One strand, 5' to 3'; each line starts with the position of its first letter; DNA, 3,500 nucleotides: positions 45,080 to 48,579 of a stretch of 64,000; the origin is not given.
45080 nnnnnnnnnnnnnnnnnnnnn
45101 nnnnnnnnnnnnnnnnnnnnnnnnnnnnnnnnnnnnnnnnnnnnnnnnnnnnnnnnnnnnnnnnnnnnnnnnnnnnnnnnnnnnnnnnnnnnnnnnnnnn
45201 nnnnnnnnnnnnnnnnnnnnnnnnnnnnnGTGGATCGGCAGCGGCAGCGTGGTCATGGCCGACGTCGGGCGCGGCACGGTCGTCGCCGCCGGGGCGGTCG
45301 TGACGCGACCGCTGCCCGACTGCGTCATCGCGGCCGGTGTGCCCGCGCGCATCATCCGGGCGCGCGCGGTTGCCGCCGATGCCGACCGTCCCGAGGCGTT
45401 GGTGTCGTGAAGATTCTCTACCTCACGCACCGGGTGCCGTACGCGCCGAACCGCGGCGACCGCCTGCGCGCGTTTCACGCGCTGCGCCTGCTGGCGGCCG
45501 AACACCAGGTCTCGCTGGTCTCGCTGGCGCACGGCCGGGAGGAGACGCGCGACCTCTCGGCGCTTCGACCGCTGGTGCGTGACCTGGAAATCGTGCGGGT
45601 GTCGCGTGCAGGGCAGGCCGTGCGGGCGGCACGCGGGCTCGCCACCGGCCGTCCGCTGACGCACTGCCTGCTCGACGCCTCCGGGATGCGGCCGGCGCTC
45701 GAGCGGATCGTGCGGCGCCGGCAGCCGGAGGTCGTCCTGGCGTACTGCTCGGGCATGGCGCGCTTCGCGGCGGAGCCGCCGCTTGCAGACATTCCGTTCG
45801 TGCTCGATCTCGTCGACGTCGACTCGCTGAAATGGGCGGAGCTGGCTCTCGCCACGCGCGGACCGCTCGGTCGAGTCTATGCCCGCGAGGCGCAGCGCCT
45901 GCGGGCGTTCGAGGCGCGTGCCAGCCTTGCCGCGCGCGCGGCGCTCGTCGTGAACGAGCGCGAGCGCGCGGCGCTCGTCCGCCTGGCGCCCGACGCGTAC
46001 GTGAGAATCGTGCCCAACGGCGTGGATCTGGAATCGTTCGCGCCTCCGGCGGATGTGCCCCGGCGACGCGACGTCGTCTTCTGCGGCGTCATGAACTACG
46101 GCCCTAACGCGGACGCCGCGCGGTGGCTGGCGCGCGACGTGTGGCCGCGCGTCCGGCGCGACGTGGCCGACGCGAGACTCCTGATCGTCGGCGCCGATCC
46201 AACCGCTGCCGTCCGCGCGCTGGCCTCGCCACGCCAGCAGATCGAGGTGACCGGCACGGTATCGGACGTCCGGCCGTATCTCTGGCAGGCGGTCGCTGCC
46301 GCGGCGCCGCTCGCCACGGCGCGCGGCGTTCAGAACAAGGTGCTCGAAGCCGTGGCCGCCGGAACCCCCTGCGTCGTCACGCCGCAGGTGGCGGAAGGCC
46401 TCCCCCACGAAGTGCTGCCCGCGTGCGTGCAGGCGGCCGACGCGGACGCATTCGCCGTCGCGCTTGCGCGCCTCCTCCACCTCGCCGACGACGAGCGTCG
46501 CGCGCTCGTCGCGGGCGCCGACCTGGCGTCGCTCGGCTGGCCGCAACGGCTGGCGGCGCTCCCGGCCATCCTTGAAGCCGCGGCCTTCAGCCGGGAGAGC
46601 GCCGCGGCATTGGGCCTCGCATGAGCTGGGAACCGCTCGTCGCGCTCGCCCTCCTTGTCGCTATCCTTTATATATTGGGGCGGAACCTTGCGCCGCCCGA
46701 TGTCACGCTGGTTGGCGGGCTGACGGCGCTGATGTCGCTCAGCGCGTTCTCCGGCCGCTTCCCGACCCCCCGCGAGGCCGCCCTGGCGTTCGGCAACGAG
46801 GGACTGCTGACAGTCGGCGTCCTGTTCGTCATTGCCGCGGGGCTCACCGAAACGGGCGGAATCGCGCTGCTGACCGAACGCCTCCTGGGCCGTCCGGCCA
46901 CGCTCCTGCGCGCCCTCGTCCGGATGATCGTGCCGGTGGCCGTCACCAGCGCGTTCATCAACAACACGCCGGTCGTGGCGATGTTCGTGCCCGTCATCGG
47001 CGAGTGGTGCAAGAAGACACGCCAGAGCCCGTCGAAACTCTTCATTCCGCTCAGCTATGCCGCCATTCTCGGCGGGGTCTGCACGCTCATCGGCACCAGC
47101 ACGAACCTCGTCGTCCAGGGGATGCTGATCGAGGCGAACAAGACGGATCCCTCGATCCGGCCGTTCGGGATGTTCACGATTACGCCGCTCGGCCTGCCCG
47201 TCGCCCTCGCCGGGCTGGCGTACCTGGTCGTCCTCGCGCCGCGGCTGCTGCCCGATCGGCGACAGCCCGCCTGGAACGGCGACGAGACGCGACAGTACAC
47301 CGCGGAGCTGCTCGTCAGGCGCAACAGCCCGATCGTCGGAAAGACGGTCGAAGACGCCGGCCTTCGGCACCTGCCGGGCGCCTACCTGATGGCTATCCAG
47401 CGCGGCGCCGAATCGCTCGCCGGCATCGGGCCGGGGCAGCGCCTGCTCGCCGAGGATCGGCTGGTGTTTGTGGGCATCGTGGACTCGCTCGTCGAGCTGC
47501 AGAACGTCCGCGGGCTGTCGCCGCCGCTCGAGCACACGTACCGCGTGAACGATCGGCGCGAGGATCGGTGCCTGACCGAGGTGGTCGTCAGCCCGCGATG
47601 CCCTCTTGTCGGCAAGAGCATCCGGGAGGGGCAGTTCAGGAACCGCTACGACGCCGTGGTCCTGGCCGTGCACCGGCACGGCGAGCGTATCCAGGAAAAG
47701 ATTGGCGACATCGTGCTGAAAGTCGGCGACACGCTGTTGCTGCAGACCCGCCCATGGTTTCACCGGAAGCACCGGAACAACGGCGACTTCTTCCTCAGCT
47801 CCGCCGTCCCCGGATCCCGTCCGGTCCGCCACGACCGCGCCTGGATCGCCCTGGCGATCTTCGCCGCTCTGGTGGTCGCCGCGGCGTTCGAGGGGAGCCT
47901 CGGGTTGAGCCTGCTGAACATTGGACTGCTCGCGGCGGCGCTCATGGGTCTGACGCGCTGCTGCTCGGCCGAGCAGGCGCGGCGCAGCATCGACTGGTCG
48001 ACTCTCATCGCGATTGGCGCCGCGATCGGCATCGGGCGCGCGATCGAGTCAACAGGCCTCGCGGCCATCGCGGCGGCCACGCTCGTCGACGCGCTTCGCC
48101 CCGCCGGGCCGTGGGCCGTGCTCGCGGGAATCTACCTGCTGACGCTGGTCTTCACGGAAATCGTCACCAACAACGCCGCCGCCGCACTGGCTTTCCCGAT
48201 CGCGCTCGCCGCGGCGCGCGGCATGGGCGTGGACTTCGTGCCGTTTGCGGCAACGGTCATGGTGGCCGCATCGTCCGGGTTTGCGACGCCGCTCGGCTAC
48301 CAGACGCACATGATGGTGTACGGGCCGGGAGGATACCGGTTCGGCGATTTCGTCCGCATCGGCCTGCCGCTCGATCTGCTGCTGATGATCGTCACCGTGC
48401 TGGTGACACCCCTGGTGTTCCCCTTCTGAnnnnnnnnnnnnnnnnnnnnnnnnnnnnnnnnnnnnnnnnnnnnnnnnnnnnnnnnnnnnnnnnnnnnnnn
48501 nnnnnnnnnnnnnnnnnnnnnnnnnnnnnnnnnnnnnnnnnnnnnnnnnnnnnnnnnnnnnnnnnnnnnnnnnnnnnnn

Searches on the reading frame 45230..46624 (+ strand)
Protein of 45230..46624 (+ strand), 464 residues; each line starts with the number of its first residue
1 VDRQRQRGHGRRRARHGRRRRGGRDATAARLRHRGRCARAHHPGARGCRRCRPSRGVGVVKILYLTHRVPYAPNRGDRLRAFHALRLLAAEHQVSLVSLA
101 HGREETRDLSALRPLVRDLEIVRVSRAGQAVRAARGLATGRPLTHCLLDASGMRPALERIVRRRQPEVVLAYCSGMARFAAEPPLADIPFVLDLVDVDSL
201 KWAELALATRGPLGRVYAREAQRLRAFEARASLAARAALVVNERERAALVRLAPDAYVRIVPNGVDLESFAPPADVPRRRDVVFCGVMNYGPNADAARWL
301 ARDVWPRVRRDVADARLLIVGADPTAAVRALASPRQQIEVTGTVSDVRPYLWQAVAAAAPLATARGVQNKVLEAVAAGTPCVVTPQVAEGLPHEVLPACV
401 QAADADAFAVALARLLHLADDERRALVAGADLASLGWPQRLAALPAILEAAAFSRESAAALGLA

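Call 9: search_protein_families(library=ncbifam, proteins=[window:45230-46624:+], max_evalue=0.00001)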
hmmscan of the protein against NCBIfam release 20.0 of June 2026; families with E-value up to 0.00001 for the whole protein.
window:45230-46624:+ (464 aa): 1 family
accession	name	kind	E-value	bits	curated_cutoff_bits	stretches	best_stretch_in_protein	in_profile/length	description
TIGR03087.1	stp1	hypoth_equivalog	1.4e-101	340.6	316.65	1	62-450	1-396/397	TIGR03087 family PEP-CTERM/XrtA system glycosyltransferase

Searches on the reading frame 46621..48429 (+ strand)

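Call 9: search_protein_families(library=ncbifam, proteins=[window:46621-48429:+], max_evalue=0.00001)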
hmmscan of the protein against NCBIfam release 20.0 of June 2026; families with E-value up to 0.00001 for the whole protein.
window:46621-48429:+ (602 aa): 2 families
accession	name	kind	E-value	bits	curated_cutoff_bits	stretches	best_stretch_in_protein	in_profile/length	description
TIGR00785.1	dass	subfamily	1.4e-32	113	198.6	2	406-596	247-440/444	DASS family sodium-coupled anion symporter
NF040989.1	MamN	equivalog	9.2e-10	37.8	500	0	6-166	4-164/437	magnetosome biogenesis transporter MamN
